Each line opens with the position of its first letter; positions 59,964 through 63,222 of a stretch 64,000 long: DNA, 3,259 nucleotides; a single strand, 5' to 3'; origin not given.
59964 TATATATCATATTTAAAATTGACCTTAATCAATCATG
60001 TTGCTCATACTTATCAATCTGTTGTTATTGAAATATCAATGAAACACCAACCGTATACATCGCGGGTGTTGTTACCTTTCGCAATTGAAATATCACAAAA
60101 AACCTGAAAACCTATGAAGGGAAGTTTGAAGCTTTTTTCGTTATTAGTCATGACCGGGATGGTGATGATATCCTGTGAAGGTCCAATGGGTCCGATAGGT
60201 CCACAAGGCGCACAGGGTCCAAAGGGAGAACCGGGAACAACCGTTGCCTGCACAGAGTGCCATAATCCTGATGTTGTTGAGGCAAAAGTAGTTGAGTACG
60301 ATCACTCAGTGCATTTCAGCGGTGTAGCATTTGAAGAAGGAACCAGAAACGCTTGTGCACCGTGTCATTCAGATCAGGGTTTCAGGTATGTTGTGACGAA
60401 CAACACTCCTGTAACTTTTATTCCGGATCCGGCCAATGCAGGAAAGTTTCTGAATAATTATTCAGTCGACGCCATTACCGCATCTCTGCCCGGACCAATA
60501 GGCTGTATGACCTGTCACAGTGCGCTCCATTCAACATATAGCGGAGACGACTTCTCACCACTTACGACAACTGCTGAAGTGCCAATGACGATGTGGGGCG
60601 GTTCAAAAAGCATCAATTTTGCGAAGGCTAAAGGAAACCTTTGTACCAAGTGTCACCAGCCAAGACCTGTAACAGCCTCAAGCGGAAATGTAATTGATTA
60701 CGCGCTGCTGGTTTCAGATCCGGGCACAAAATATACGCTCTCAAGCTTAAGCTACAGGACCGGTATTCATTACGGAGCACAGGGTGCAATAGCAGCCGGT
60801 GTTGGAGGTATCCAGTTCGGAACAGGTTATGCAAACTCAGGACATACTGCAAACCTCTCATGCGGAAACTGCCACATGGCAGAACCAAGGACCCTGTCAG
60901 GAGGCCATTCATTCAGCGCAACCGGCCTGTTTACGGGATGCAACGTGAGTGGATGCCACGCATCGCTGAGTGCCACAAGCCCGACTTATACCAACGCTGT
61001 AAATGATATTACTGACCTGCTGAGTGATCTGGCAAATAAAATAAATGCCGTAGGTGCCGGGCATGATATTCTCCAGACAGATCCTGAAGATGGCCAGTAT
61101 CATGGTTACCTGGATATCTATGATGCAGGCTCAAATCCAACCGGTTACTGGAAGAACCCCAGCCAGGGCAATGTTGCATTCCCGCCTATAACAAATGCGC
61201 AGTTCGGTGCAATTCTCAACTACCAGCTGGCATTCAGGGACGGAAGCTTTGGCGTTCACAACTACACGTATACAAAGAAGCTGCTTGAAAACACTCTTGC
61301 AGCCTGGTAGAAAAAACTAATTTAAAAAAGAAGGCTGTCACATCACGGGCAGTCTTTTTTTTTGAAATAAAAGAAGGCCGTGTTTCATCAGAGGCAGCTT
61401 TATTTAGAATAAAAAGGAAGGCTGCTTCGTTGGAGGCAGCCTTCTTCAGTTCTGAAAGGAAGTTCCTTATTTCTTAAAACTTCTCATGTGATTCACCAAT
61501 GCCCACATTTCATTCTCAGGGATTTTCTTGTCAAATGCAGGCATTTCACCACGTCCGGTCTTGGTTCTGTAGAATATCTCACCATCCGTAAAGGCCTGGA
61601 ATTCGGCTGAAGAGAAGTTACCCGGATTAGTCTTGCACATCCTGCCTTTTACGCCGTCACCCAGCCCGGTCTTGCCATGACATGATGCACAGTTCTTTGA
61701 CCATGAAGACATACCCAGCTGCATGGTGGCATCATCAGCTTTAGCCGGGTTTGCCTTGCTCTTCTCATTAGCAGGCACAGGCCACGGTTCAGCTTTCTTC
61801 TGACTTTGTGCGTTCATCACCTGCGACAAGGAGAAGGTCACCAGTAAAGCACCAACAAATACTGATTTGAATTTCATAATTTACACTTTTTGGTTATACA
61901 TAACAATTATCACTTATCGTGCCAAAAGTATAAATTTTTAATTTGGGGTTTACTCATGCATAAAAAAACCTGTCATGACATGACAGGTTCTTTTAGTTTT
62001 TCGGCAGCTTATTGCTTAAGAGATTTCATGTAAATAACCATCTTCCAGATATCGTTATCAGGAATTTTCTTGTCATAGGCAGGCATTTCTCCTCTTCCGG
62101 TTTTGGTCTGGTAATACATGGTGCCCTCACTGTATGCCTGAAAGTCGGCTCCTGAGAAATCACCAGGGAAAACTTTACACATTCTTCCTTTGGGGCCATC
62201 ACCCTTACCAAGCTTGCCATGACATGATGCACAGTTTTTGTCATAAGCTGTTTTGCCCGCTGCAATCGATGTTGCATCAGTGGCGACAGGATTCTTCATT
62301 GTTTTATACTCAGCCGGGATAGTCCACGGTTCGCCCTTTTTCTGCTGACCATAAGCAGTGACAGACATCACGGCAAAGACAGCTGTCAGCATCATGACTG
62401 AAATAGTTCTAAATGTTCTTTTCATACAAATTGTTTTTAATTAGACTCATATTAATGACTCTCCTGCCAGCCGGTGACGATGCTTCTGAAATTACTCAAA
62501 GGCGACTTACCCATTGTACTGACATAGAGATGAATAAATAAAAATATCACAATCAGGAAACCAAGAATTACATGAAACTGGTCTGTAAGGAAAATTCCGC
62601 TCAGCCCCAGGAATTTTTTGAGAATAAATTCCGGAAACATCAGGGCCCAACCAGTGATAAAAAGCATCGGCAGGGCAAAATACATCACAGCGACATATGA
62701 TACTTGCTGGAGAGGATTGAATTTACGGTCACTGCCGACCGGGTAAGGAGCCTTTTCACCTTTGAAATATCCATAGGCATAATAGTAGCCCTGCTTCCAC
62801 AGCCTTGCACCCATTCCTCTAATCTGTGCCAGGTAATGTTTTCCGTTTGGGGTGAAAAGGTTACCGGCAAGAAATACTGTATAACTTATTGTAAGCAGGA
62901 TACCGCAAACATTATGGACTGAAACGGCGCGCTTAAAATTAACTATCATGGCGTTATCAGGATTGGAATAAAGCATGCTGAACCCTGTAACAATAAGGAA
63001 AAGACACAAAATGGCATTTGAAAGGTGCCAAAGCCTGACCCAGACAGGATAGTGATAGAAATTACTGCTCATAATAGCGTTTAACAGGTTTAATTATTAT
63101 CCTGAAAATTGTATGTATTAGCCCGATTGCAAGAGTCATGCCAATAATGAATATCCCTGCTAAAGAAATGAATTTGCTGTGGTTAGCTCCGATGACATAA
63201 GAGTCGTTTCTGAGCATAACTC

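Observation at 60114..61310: Hexahaem lipoprotein whose mature N-terminus is a collagen-like G-X-Y run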

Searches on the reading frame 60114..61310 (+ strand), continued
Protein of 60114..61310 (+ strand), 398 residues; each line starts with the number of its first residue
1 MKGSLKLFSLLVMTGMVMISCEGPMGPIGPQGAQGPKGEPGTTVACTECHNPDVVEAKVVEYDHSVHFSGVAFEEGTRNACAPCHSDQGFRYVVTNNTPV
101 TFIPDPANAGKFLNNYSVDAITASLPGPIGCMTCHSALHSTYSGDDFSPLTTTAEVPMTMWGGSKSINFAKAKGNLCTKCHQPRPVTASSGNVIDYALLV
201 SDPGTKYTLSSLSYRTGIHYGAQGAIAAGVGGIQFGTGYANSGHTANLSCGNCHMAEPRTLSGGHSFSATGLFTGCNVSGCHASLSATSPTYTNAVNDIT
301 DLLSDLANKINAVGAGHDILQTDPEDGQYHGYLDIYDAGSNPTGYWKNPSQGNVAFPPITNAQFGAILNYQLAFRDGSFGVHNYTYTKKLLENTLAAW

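Call 51: search_protein_families(library=pfam, proteins=[P0132, P0140, P0167, P0187, P0123, P0257], max_evalue=0.01)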
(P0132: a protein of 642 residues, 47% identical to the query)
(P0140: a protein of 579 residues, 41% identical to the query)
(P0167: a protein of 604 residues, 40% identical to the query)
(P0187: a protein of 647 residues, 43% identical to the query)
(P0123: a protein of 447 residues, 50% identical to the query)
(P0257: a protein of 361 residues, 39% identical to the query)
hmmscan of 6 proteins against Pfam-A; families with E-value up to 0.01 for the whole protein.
P0132 (642 aa): 5 families
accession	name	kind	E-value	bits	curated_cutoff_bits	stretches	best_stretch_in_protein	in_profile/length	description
PF01391.23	Collagen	-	9.5e-14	51.4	27.2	2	144-194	9-59/60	Collagen triple helix repeat (20 copies)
PF02335.20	Cytochrom_C552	-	6.2e-06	25.9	24.1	0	312-372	118-175/438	Cytochrome c552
PF14522.11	Cytochrome_C7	-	3.1e-05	24.1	24.8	0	251-373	6-67/67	Cytochrome c7 and related cytochrome c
PF09699.15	Paired_CXXCH_1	-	0.00061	19.9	20.6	0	361-374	25-38/41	Doubled CXXCH motif (Paired_CXXCH_1)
PF22113.1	Mtrc-MtrF_II-IV_dom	-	0.001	19.1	30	0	221-375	30-166/176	Outer membrane cytochrome MtrC/MtrF-like, domains II/IV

P0140 (579 aa): 5 families
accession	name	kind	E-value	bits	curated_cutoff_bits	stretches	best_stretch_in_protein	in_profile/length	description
PF02335.20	Cytochrom_C552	-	1.3e-06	28.1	24.1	1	215-429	87-267/438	Cytochrome c552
PF14522.11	Cytochrome_C7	-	1.4e-05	25.2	24.8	1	214-322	12-67/67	Cytochrome c7 and related cytochrome c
PF22113.1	Mtrc-MtrF_II-IV_dom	-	1.7e-05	24.8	30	1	169-280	30-131/176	Outer membrane cytochrome MtrC/MtrF-like, domains II/IV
PF09699.15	Paired_CXXCH_1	-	0.0017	18.5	20.6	0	270-279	31-40/41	Doubled CXXCH motif (Paired_CXXCH_1)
PF01391.23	Collagen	-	0.0074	16.5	27.2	0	142-186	9-53/60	Collagen triple helix repeat (20 copies)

P0167 (604 aa): 5 families
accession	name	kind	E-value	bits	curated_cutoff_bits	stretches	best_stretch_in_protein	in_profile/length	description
PF22113.1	Mtrc-MtrF_II-IV_dom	-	7.9e-07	29.2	30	1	169-327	30-166/176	Outer membrane cytochrome MtrC/MtrF-like, domains II/IV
PF14522.11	Cytochrome_C7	-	0.00014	22.1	24.8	0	208-325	5-67/67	Cytochrome c7 and related cytochrome c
PF11845.13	Tll0287-like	-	0.00082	20.3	24.1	0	404-423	97-116/144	Tll0287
PF13442.11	Cytochrome_CBB3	-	0.0024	18.6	27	0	212-234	8-30/68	Cytochrome C oxidase, cbb3-type, subunit III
PF02335.20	Cytochrom_C552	-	0.0073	15.8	24.1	0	400-426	235-262/438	Cytochrome c552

P0187 (647 aa): 1 family
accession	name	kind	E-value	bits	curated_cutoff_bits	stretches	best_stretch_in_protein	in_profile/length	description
PF01391.23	Collagen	-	5.8e-08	32.8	27.2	1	142-191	9-58/60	Collagen triple helix repeat (20 copies)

P0123 (447 aa): 4 families
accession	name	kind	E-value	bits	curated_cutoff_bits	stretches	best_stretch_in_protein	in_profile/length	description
PF22113.1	Mtrc-MtrF_II-IV_dom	-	1.6e-07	31.5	30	2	73-215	7-129/176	Outer membrane cytochrome MtrC/MtrF-like, domains II/IV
PF01391.23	Collagen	-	3.5e-07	30.3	27.2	1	26-68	4-46/60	Collagen triple helix repeat (20 copies)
PF14522.11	Cytochrome_C7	-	8.7e-07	29.1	24.8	0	272-336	2-55/67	Cytochrome c7 and related cytochrome c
PF02335.20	Cytochrom_C552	-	0.0011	18.5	24.1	1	143-294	111-256/438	Cytochrome c552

P0257 (361 aa): 7 families
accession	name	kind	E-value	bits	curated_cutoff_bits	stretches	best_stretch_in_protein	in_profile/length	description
PF14522.11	Cytochrome_C7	-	1.6e-10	41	24.8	1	69-146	13-67/67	Cytochrome c7 and related cytochrome c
PF22113.1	Mtrc-MtrF_II-IV_dom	-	2.4e-10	40.6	30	2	87-188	64-166/176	Outer membrane cytochrome MtrC/MtrF-like, domains II/IV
PF01391.23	Collagen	-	2.1e-06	27.8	27.2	1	31-65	21-55/60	Collagen triple helix repeat (20 copies)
PF14537.11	Cytochrom_c3_2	-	4.2e-05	24.4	25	0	69-162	6-69/79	Cytochrome c3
PF02085.21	Cytochrom_CIII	-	0.0019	19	22.9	0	237-282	47-86/101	Class III cytochrome C family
PF03264.19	Cytochrom_NNT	-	0.0051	17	24.1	0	70-112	126-165/174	NapC/NirT cytochrome c family, N-terminal region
PF09699.15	Paired_CXXCH_1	-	0.0072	16.4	20.6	0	68-114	5-39/41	Doubled CXXCH motif (Paired_CXXCH_1)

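Call 60: find_encoding_contigs(protein=P0132, flank=10000, max_places=2)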
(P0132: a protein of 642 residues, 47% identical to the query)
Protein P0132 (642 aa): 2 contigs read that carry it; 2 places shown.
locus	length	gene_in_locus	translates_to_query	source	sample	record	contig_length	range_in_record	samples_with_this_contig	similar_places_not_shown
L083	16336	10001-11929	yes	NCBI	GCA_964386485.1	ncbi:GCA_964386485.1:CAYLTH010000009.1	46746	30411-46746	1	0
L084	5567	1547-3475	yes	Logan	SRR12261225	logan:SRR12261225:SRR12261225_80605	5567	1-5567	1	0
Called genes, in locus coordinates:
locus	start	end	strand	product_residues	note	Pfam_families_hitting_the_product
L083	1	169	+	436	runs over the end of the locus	PF18962:Por_Secre_tail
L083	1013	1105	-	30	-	-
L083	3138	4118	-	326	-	PF14771:DUF4476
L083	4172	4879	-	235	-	PF00912:Transgly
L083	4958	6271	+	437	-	PF05222:AlaDh_PNT_N, PF01262:AlaDh_PNT_C (faint)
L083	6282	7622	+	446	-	PF03435:Sacchrp_dh_NADP, PF16653:Sacchrp_dh_C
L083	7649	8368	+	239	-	PF27507:DjlA_TM, PF05099:TerB, PF00226:DnaJ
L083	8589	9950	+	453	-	PF00404:Dockerin_1 (weak), PF18962:Por_Secre_tail (weak)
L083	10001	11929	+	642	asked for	PF01391:Collagen, PF02335:Cytochrom_C552 (faint)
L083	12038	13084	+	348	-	PF01731:Arylesterase (faint), PF25021:TEN_NHL (faint), PF08450:SGL (faint), PF06739:SBBP (faint), PF01436:NHL (faint), PF17170:DUF5128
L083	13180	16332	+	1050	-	PF05140:ResB, PF01578:Cytochrom_C_asm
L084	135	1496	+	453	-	PF00404:Dockerin_1 (weak), PF18962:Por_Secre_tail (weak)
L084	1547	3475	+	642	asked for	PF01391:Collagen, PF02335:Cytochrom_C552 (faint)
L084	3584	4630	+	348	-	PF01731:Arylesterase (faint), PF25021:TEN_NHL (faint), PF08450:SGL (faint), PF06739:SBBP (faint), PF01436:NHL (faint), PF17170:DUF5128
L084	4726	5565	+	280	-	?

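Call 61: fold_search(model_id=the predicted structure, library=pdb)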
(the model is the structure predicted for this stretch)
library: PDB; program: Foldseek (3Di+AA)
matches with E <= 10: 6; with E <= 0.001: 0
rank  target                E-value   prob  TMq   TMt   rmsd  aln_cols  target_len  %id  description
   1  6i5b_A                3.6e-02  0.97  0.33  0.28  10.7       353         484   17  Crystal Structure of Outer Cell Wall Cytochrome OcwA (released 2019-09-25)
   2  6i5b_B                4.8e-02  0.91  0.27  0.23  15.1       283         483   17  Crystal Structure of Outer Cell Wall Cytochrome OcwA (released 2019-09-25)
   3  6v0a_F                7.5e-01  0.54  0.31  0.29   9.9       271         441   13  Crystal structure of cytochrome c nitrite reductase from the bacterium Geobacter lovleyi with bound sulfate (released 2020-06-17)
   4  3rkh_A                1.6e+00  0.14  0.28  0.22  12.1       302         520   13  Structure of the Thioalkalivibrio nitratireducens cytochrome c nitrite reductase in a complex with nitrite (full occup (released 2011-06-15)
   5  2j7a_K                2.1e+00  0.14  0.28  0.23  13.2       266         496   14  Crystal structure of cytochrome c nitrite reductase NrfHA complex from Desulfovibrio vulgaris (released 2006-12-06)
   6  2m09_MODEL_1_A        7.2e+00  0.04  0.11  0.28  12.9       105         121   10  Structure, phosphorylation and U2AF65 binding of the Nterminal Domain of splicing factor 1 during 3 splice sit (released 2013-01-30)

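Call 80: list_cluster_members(proteins=[window:60114-61307:+, P0043])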
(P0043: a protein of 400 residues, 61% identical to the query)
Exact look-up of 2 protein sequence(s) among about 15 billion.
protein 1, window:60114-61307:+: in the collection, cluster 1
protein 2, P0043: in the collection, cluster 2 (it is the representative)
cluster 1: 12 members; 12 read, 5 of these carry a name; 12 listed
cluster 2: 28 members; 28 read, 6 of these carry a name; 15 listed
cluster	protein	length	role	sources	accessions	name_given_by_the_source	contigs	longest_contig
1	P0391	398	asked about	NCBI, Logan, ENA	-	-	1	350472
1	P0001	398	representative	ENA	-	-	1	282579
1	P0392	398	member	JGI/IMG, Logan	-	hypothetical protein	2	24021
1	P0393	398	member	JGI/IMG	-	hypothetical protein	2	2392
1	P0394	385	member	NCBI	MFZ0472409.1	MAG: hypothetical protein WAL94_07325, partial [Bacteroidales bacterium]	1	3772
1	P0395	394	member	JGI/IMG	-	hypothetical protein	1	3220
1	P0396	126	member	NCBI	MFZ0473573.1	MAG: hypothetical protein WAL94_13240, partial [Bacteroidales bacterium]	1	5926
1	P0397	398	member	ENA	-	-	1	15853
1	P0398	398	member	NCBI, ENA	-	-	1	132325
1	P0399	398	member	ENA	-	-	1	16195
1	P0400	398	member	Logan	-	-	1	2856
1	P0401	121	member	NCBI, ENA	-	-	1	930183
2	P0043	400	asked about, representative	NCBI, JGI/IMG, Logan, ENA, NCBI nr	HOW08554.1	MAG TPA: hypothetical protein PLX08_02010 [Bacteroidales bacterium] | nitrate/TMAO reductase-like tetraheme cytochrome c subunit | hypothetical protein [Bacteroidales bacterium]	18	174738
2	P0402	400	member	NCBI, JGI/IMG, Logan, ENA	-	nitrate/TMAO reductase-like tetraheme cytochrome c subunit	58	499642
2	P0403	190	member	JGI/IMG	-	hypothetical protein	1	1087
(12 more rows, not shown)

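Call 86: search_protein_families(library=phrogs, proteins=[window:60114-61310:+], max_evalue=0.1)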
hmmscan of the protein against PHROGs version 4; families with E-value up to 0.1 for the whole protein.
window:60114-61310:+ (398 aa): 10 families
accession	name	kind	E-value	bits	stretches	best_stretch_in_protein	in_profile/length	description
phrog_13419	-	unknown function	8.8e-05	23.2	1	11-40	16-45/50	-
phrog_9328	-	unknown function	0.0011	20.2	1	20-42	40-62/94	-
phrog_6320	-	tail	0.0019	18.1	1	23-41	152-173/745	tail fiber protein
phrog_5073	-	tail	0.002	18.2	1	23-41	106-124/519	tail fiber protein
phrog_819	-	tail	0.0058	15.8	1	23-42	571-590/1024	tail protein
phrog_14726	-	tail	0.006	16.4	1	22-51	197-226/537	tail fiber protein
phrog_10972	-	tail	0.0064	17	1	22-43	162-183/343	tail fiber protein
phrog_8981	-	unknown function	0.0099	16.9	1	22-44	35-57/58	-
phrog_22681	-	DNA, RNA and nucleotide metabolism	0.011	16.6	1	20-44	114-138/157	DNA polymerase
phrog_1658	-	unknown function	0.022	15.5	1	23-43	70-90/239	-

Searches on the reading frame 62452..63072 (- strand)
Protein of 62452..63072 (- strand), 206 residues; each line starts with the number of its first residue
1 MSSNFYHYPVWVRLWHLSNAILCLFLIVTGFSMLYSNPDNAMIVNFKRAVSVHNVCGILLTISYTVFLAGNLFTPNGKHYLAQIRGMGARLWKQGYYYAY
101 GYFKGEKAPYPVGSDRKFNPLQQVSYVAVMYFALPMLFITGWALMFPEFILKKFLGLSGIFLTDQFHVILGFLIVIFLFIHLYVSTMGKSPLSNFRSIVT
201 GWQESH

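Call 10: search_protein_families(library=pfam, proteins=[window:62452-63072:-], max_evalue=0.001)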
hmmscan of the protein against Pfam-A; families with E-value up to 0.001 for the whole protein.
window:62452-63072:- (206 aa): 2 families
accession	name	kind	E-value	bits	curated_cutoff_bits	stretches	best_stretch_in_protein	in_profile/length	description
PF01292.26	Ni_hydr_CYTB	-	3.2e-22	79.6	30.1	1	7-200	1-178/179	Prokaryotic cytochrome b561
PF14358.11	DUF4405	-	0.00052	20.9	26.7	0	129-184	19-64/66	Domain of unknown function (DUF4405)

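Call 25: search_protein_families(library=ncbifam, proteins=[window:62452-63072:-], max_evalue=0.001)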
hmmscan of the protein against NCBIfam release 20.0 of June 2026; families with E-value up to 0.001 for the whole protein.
window:62452-63072:- (206 aa): 3 families
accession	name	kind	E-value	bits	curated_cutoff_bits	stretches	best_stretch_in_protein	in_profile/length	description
NF011582.1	PRK15006.1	equivalog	3.4e-48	164.4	204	1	4-203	55-246/248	thiosulfate reductase cytochrome B subunit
TIGR02125.1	CytB-hydogenase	equivalog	1.6e-10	40.9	121.5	1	6-204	1-209/212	Ni/Fe-hydrogenase, b-type cytochrome subunit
TIGR01583.1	formate-DH-gamm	equivalog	3.4e-09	37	115.85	1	8-204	5-186/204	formate dehydrogenase subunit gamma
